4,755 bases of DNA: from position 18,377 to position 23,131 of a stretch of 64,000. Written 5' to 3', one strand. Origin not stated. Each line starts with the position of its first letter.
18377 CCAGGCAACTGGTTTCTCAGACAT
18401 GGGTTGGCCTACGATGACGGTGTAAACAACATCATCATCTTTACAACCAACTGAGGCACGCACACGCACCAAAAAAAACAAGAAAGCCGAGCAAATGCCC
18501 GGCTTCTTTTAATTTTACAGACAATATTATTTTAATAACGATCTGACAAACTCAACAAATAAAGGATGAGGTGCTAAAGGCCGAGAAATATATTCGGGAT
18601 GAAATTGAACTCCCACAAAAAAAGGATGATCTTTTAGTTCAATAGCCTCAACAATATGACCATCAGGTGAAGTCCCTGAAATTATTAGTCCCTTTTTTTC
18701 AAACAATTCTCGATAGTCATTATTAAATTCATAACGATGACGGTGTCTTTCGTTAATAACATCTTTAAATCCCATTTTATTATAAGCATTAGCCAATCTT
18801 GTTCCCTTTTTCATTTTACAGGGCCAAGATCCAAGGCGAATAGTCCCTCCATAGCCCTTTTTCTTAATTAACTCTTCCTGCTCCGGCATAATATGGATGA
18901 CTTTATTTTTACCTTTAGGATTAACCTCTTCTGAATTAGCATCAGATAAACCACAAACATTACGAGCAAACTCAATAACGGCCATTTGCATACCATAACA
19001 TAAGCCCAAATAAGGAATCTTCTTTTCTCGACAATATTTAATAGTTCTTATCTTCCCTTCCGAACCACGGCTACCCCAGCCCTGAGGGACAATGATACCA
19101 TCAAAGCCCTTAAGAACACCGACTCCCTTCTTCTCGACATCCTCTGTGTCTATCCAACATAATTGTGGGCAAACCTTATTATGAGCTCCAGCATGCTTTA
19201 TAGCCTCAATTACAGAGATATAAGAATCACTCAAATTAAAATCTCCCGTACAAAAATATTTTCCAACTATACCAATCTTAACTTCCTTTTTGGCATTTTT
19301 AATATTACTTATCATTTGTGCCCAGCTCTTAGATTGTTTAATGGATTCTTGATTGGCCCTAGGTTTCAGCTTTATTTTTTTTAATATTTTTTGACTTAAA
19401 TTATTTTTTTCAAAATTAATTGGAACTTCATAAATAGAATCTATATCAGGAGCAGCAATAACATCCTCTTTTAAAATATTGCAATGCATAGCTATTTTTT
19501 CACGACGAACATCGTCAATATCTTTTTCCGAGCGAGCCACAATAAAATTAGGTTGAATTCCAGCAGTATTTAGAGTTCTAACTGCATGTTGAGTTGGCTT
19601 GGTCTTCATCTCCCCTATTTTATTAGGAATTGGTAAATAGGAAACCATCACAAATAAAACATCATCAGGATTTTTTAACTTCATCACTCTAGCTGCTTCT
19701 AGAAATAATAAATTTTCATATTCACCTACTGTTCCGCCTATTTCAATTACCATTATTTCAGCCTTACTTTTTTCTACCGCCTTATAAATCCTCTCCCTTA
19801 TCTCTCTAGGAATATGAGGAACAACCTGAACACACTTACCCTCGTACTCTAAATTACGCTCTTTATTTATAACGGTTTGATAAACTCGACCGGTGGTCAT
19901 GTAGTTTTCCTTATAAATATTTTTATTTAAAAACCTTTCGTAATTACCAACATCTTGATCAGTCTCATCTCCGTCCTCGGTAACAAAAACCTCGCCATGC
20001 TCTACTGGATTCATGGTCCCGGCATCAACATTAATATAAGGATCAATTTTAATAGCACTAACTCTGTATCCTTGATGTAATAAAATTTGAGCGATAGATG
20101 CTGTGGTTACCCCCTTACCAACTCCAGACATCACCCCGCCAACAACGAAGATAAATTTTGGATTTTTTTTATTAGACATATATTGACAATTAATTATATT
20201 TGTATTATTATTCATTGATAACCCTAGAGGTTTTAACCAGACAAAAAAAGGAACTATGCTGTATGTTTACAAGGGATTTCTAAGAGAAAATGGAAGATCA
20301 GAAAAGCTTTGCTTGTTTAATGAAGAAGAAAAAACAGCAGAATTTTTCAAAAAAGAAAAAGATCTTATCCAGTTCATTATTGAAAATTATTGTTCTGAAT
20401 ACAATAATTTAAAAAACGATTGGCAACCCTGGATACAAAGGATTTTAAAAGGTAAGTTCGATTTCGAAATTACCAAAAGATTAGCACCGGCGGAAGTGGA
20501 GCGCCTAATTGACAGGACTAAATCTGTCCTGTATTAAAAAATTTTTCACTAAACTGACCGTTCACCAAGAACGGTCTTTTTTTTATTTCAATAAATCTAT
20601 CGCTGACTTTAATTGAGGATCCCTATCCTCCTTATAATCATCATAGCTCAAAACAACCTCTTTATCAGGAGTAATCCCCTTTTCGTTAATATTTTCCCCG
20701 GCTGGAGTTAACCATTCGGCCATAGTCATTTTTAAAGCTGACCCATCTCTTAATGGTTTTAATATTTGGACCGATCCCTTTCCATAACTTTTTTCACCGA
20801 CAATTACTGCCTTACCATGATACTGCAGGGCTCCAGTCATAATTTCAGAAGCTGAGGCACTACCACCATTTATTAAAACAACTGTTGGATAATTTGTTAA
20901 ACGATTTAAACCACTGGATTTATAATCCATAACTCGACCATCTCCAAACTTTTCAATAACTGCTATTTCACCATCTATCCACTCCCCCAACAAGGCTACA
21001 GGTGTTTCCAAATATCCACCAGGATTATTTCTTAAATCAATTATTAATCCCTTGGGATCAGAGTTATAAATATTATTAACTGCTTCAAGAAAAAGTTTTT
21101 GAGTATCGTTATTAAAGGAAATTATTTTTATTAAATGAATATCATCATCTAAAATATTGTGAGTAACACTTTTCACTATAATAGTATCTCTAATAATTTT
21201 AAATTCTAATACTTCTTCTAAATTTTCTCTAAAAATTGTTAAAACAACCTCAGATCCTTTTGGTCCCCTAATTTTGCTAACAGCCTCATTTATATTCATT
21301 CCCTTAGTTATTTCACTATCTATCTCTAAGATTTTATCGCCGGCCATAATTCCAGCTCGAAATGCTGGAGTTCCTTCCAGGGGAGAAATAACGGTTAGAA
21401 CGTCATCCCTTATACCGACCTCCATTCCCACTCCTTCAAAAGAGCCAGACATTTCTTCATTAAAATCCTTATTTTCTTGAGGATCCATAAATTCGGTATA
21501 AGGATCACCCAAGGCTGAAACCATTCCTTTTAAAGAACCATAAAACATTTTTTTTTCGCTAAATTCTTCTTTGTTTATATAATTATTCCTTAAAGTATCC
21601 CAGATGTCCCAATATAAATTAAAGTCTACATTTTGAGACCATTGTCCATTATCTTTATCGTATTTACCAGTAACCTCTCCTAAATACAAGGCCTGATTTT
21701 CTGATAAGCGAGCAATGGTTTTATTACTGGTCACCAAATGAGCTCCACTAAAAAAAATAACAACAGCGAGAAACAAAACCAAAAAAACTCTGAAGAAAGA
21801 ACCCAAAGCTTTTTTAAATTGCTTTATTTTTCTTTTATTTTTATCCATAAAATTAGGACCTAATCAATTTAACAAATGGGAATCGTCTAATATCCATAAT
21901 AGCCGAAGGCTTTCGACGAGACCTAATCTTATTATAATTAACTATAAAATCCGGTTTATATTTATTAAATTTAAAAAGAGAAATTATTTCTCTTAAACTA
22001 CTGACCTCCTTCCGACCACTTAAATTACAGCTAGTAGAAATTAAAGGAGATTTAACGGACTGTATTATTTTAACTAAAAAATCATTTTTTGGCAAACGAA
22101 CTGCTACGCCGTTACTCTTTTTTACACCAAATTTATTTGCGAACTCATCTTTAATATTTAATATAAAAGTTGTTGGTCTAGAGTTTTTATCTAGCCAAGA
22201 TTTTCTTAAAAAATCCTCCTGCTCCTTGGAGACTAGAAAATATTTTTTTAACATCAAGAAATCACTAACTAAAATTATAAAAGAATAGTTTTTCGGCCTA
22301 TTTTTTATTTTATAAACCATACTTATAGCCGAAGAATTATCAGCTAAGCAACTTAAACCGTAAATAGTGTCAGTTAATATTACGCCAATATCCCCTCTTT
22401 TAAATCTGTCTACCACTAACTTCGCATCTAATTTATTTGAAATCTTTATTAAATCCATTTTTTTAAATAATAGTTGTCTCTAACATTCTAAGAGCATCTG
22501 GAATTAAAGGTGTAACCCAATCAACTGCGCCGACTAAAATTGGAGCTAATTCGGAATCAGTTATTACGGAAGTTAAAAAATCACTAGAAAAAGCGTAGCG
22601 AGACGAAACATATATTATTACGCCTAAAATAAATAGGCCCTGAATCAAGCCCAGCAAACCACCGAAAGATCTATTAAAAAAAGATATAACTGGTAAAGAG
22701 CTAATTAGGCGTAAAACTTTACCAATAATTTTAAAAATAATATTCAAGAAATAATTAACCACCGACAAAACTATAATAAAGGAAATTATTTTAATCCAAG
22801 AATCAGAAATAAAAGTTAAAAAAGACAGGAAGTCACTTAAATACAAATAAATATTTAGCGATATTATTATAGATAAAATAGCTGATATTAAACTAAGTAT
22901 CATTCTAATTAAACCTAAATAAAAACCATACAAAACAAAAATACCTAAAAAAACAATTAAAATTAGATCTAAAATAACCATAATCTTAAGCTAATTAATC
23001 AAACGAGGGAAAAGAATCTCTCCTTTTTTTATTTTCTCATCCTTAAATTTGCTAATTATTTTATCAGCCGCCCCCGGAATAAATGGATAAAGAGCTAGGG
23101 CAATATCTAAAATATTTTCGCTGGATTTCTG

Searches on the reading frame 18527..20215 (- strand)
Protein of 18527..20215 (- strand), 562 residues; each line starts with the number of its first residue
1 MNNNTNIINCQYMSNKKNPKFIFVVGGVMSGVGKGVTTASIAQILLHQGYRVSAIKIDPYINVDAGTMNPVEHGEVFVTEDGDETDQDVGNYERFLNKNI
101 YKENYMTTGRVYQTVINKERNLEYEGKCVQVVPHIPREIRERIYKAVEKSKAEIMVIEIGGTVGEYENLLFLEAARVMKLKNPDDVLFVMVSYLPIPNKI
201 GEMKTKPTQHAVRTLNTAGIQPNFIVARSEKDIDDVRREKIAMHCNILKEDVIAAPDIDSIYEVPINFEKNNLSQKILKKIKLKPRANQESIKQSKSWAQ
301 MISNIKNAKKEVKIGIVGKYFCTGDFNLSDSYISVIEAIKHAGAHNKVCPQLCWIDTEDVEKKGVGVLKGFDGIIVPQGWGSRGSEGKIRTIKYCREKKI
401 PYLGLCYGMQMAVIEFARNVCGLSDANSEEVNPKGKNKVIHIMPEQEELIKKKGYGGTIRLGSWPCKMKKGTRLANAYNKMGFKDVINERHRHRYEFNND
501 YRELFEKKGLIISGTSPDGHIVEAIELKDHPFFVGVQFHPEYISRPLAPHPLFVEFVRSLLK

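Call 11: search_protein_families(library=pfam, proteins=[window:18527-20215:-], max_evalue=0.001)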
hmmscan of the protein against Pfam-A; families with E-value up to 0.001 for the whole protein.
window:18527-20215:- (562 aa): 4 families
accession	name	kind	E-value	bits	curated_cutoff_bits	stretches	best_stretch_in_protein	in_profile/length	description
PF06418.20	CTP_synth_N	-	1.8e-107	359.1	26.1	1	20-283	1-265/265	CTP synthase N-terminus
PF00117.34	GATase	-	4.6e-39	134.5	22.8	1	328-557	2-188/190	Glutamine amidotransferase class-I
PF07722.19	Peptidase_C26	-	2.6e-09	37.6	20.5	1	391-541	97-219/219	Peptidase C26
PF01656.29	CbiA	-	2.9e-08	34.2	25.4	1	25-192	3-54/125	CobQ/CobB/MinD/ParA nucleotide binding domain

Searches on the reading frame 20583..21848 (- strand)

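Call 11: search_protein_families(library=pfam, proteins=[window:20583-21848:-], max_evalue=0.001)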
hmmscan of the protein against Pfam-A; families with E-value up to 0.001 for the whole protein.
window:20583-21848:- (421 aa): 5 families
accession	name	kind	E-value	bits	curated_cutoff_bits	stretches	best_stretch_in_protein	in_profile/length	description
PF03572.23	Peptidase_S41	-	1e-45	155.7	24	1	237-398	2-165/165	Peptidase family S41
PF17820.7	PDZ_6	-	1e-08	35.2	27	1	154-205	3-52/54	PDZ domain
PF00595.29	PDZ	-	9.3e-08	32.8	23.2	1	138-205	10-80/81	PDZ domain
PF13180.12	PDZ_2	-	2.9e-07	31.1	27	1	141-215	4-77/80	PDZ domain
PF22694.1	CtpB_N-like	-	8.2e-07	29.8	27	1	69-123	31-83/85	Activating protease CtpB N-terminal domain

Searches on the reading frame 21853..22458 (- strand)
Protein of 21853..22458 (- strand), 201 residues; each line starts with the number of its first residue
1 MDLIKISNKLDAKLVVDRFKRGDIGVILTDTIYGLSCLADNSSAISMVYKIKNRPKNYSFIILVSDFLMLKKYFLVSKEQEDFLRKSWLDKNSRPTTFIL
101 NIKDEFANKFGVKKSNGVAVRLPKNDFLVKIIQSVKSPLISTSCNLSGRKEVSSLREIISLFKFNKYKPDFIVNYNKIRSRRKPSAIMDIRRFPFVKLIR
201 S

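Call 11: search_protein_families(library=pfam, proteins=[window:21853-22458:-], max_evalue=0.001)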
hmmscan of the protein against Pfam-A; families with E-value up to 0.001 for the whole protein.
window:21853-22458:- (201 aa): 1 family
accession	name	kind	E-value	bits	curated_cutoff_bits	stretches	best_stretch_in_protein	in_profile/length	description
PF01300.24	Sua5_yciO_yrdC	-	8.8e-31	107.2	25.1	1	19-192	3-169/178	Telomere recombination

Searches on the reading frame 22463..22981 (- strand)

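Call 11: search_protein_families(library=pfam, proteins=[window:22463-22981:-], max_evalue=0.001)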
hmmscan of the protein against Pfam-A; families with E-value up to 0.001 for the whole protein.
window:22463-22981:- (172 aa): 1 family
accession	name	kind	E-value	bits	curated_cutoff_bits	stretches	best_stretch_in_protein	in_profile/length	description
PF02674.22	Colicin_V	-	6.1e-19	68.9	29.3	1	4-151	1-141/144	Colicin V production protein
